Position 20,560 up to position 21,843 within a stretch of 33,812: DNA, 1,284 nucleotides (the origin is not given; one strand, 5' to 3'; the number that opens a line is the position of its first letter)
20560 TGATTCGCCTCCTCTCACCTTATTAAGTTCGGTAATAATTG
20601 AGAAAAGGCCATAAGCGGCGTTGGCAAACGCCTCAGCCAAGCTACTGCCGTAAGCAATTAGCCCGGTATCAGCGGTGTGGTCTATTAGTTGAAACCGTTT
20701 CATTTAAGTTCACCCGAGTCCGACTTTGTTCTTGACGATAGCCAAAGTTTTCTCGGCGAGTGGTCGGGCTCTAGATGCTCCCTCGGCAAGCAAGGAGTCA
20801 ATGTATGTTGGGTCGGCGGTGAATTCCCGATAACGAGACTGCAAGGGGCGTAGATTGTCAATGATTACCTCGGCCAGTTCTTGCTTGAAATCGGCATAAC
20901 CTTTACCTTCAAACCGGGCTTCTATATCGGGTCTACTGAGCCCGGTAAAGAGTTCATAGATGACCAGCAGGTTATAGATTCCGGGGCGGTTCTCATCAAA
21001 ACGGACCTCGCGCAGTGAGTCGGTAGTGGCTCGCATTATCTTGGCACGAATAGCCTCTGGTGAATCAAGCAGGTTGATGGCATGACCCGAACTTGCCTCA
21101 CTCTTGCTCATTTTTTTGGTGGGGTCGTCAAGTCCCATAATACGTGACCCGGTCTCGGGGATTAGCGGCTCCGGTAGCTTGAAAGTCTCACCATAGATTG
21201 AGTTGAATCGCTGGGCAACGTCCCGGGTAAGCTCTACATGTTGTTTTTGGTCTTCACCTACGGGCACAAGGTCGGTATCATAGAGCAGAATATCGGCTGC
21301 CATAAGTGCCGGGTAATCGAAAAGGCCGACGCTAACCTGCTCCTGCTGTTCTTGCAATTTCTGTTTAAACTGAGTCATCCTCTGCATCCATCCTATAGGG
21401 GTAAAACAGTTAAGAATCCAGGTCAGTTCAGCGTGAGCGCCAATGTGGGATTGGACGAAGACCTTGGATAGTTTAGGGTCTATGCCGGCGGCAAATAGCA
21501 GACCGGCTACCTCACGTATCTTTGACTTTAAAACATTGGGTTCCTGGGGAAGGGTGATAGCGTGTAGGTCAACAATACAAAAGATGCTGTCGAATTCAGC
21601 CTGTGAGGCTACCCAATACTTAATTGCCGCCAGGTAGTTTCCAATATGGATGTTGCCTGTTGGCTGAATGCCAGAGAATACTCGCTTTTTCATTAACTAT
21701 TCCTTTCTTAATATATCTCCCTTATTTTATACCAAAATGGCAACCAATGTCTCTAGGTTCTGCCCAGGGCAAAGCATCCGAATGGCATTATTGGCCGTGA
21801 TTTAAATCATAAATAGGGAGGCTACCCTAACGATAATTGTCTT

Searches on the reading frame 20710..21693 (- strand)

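Call 26: search_protein_families(library=pfam, proteins=[window:20710-21693:-], max_evalue=0.00001)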
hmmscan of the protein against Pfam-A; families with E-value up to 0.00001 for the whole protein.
window:20710-21693:- (327 aa): 1 family
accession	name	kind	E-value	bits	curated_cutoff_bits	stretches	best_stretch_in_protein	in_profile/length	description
PF00579.31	tRNA-synt_1b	-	1.5e-76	258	21.1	1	4-279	7-289/292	tRNA synthetases class I (W and Y)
